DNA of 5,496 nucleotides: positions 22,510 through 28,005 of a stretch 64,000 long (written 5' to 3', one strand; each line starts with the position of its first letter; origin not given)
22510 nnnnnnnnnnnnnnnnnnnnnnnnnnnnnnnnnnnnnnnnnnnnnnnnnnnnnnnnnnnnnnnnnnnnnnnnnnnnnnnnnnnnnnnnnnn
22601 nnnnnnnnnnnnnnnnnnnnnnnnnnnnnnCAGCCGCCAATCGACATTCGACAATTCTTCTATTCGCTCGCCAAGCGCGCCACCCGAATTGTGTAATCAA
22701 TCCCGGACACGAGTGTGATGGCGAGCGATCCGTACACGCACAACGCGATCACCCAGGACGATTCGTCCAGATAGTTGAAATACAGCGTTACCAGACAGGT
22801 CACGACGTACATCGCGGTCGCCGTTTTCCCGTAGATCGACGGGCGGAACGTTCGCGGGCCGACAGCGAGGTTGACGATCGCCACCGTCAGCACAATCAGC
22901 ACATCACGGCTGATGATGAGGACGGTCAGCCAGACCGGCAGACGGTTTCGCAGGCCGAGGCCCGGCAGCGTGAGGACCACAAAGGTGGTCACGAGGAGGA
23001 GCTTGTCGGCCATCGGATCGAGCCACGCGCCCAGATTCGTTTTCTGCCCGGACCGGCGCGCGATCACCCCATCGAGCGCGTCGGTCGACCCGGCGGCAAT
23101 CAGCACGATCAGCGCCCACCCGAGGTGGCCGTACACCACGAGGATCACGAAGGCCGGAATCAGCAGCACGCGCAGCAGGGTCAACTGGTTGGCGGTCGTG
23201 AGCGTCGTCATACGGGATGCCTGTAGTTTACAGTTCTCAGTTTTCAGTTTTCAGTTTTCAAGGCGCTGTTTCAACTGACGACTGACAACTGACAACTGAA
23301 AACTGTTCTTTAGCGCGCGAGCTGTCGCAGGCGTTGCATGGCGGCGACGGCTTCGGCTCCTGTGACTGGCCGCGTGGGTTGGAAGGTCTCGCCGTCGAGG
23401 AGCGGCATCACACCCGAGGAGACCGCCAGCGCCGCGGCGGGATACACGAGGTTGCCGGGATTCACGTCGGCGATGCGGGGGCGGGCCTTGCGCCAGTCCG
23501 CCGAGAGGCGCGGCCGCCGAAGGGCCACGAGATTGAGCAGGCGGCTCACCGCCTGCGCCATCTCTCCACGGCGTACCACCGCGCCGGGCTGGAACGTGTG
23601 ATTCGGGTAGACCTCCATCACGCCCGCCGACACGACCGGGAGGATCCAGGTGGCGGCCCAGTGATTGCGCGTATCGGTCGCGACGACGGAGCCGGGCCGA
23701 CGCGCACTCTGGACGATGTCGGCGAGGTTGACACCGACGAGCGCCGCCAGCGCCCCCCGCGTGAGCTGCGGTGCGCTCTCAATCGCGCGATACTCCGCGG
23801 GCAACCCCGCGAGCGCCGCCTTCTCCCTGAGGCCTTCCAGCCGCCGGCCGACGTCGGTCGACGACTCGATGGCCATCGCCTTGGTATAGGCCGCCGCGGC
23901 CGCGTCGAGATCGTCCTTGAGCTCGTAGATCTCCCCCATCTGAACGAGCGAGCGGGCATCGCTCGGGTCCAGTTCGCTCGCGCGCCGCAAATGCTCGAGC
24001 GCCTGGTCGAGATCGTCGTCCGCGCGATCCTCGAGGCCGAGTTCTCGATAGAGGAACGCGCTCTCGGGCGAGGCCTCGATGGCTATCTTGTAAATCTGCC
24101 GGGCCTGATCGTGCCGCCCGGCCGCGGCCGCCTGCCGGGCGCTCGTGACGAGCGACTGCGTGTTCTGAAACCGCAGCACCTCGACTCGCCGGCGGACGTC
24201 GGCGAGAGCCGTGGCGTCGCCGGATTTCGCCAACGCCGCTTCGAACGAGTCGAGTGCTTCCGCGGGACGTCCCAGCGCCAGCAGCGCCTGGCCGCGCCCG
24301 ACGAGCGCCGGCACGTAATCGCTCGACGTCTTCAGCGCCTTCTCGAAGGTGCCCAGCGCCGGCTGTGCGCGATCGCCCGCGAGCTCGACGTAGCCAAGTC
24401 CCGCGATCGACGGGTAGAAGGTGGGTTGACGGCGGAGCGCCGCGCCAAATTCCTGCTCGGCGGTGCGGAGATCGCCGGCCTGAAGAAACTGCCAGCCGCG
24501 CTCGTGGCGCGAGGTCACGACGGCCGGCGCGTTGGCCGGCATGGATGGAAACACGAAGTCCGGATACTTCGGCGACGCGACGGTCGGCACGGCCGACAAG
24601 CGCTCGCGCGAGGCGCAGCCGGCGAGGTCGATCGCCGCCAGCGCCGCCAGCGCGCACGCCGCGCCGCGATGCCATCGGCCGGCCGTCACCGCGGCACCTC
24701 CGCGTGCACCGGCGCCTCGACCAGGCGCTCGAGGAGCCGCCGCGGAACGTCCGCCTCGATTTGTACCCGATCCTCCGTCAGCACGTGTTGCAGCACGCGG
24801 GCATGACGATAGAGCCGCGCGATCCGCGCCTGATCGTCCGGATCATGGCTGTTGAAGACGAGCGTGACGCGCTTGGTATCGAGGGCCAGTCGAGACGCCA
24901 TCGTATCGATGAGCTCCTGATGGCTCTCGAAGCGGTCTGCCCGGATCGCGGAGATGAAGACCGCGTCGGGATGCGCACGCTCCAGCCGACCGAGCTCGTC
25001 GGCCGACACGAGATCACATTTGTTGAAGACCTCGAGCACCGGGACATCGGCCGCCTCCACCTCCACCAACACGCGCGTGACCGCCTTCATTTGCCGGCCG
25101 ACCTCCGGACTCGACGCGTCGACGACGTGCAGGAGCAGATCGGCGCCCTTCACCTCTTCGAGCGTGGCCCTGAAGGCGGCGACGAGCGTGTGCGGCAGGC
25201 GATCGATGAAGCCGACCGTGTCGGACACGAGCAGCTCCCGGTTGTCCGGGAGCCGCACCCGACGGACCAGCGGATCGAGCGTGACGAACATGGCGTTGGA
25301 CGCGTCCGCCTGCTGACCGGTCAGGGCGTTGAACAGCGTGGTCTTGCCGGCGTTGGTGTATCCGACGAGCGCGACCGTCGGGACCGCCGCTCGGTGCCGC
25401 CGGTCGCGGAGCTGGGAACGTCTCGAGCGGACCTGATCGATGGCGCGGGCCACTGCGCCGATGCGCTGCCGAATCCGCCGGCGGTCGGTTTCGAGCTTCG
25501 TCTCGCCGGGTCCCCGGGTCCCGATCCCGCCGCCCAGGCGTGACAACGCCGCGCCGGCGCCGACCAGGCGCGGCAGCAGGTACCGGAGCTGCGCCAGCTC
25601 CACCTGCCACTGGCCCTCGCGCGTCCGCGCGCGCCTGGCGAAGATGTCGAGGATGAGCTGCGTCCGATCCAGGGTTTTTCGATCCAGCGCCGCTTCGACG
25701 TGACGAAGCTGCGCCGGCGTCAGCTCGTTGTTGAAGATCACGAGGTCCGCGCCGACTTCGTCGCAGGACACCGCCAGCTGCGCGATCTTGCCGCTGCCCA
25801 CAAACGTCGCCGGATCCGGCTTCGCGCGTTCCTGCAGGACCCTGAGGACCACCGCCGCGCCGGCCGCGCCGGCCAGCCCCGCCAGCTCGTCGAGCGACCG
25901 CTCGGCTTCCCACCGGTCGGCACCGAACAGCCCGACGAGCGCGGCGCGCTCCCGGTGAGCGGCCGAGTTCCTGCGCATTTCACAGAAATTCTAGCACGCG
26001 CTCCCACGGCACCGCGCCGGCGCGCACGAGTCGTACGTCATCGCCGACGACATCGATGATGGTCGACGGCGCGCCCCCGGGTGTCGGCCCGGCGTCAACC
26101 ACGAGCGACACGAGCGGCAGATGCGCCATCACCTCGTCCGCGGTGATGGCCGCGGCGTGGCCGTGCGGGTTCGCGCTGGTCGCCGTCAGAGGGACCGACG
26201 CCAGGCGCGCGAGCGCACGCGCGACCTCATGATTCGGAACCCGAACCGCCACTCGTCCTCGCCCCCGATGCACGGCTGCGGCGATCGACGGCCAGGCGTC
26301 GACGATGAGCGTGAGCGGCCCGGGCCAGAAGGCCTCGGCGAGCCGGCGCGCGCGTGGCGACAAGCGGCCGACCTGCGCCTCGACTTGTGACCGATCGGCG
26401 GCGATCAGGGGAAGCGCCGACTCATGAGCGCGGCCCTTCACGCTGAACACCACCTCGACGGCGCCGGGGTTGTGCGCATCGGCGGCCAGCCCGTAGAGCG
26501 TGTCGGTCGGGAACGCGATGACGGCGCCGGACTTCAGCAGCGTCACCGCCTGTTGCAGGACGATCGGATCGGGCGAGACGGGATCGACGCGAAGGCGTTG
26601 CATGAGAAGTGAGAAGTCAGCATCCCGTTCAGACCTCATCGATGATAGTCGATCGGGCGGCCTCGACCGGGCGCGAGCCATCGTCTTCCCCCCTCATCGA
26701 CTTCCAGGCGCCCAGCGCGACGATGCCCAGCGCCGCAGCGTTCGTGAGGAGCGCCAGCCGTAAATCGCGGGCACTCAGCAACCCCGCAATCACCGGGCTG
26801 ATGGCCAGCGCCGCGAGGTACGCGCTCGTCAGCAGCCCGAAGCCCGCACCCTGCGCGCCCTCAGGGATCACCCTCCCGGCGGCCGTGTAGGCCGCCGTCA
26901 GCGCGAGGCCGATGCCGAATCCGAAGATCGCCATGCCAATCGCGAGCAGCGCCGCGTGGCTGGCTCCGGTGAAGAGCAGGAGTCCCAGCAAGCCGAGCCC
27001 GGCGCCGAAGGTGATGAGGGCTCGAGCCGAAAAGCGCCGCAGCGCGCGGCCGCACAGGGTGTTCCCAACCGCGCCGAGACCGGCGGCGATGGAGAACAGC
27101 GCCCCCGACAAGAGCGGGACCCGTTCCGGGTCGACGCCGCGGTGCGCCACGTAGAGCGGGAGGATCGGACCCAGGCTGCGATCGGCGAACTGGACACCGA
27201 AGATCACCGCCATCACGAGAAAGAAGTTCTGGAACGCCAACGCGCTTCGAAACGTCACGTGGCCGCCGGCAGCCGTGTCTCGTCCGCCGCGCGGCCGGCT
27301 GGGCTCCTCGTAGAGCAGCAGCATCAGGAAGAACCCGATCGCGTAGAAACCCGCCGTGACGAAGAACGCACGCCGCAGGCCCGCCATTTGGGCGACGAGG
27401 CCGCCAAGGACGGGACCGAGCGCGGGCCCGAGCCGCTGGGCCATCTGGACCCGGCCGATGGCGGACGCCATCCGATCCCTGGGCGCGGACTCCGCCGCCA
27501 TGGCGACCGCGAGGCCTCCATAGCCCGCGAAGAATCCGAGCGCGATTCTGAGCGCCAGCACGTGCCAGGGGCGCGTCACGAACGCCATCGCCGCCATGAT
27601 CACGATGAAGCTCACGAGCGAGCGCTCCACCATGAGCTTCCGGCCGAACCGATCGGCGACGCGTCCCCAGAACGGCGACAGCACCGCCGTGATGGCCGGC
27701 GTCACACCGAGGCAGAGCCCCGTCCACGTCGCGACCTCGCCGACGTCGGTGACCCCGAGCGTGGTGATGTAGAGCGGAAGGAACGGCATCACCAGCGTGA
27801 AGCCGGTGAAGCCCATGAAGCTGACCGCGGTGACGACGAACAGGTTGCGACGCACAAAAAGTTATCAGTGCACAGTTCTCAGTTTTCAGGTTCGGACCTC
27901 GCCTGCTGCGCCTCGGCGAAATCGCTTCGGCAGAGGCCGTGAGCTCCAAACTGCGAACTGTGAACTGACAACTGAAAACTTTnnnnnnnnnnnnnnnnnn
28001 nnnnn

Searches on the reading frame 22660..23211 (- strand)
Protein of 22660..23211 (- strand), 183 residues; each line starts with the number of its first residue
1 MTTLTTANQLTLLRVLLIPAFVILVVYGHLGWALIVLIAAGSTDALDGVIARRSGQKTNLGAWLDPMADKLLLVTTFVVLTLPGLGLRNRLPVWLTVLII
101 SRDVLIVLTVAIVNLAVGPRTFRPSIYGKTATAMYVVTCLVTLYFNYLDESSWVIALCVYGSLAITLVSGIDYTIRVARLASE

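Call 38: search_protein_families(library=pfam, proteins=[window:22660-23211:-], max_evalue=0.00001)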
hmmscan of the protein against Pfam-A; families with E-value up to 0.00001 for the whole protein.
window:22660-23211:- (183 aa): 1 family
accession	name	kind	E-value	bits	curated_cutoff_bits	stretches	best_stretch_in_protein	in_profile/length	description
PF01066.26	CDP-OH_P_transf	-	1e-31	110.9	22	1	5-156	2-144/152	CDP-alcohol phosphatidyltransferase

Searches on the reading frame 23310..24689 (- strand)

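Call 38: search_protein_families(library=pfam, proteins=[window:23310-24689:-], max_evalue=0.00001)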
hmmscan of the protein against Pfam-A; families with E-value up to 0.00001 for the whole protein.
window:23310-24689:- (459 aa): 12 families
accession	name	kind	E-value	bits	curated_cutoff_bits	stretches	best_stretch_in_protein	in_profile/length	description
PF07719.23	TPR_2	-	2.8e-17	61.8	27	0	128-155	3-30/34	Tetratricopeptide repeat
PF00515.34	TPR_1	-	3.1e-16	58.8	27.8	0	128-154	3-29/34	Tetratricopeptide repeat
PF13181.12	TPR_8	-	4.6e-13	48.6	25.7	0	245-275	1-31/34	Tetratricopeptide repeat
PF14559.12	TPR_19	-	5.3e-13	49.5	25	0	107-165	6-64/68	Tetratricopeptide repeat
PF00395.25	SLH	-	9.6e-12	45.1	20.8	1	338-378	3-44/44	S-layer homology domain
PF13424.12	TPR_12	-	1.6e-11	44.7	30.1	1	211-274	10-74/77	Tetratricopeptide repeat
PF13432.12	TPR_16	-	6.3e-11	43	32.7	0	99-158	4-63/65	Tetratricopeptide repeat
PF13414.12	TPR_11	-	1.8e-10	40.8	26.8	0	226-256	9-39/42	TPR repeat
PF13431.12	TPR_17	-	2.1e-10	40.5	24.4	0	234-264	2-32/34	Tetratricopeptide repeat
PF13428.12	TPR_14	-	7.8e-10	38.9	23.5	0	128-161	3-36/44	Tetratricopeptide repeat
PF13371.12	TPR_9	-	9.1e-07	29.2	35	0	107-169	10-72/73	Tetratricopeptide repeat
PF13176.12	TPR_7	-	1.7e-06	28.1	27.9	0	247-275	1-29/36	Tetratricopeptide repeat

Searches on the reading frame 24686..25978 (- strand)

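Call 38: search_protein_families(library=pfam, proteins=[window:24686-25978:-], max_evalue=0.00001)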
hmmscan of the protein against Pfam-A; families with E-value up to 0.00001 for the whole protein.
window:24686-25978:- (430 aa): 5 families
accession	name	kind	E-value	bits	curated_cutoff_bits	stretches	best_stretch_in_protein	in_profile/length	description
PF13167.11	GTP-bdg_N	-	3e-30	105.1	25.4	1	26-114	1-89/89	GTP-binding GTPase N-terminal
PF16360.10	GTP-bdg_M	-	4.5e-29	101.2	29.5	1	116-194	1-79/79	GTP-binding GTPase Middle Region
PF01926.29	MMR_HSR1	-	5.7e-22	78.4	21.9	1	201-320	1-113/113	50S ribosome-binding GTPase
PF02421.24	FeoB_N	-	8.4e-10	38.8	27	1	201-325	2-119/156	Ferrous iron transport protein B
PF03193.22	RsgA_GTPase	-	8.7e-07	29.4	30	0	285-337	29-80/174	RsgA GTPase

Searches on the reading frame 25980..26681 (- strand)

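Call 38: search_protein_families(library=pfam, proteins=[window:25980-26681:-], max_evalue=0.00001)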
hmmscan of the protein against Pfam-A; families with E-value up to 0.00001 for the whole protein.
window:25980-26681:- (233 aa): 1 family
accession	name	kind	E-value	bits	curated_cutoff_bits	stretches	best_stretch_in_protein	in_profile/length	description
PF01300.24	Sua5_yciO_yrdC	-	5.1e-49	166.6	25.1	1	48-222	2-178/178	Telomere recombination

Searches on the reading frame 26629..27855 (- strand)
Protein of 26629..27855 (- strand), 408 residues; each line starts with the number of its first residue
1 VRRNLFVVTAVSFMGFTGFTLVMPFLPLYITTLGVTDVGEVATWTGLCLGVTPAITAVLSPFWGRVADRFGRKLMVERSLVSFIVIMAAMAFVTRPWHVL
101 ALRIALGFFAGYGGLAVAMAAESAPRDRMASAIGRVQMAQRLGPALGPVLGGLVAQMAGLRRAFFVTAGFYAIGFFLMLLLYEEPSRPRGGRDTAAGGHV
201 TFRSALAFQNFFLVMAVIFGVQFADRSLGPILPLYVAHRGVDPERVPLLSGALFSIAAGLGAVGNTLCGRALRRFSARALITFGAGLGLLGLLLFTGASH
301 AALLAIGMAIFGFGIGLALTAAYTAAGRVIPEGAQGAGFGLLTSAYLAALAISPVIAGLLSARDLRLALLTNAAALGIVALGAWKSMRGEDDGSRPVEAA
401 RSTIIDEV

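Call 38: search_protein_families(library=pfam, proteins=[window:26629-27855:-], max_evalue=0.00001)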
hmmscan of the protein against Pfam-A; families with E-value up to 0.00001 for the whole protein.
window:26629-27855:- (408 aa): 2 families
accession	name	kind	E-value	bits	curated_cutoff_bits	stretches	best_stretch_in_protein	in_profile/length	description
PF07690.21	MFS_1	-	4.6e-52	177.5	33.4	2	10-345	3-338/347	Major Facilitator Superfamily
PF12832.13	MFS_1_like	-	9.2e-07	28.7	25.2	1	11-104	7-99/373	MFS_1 like family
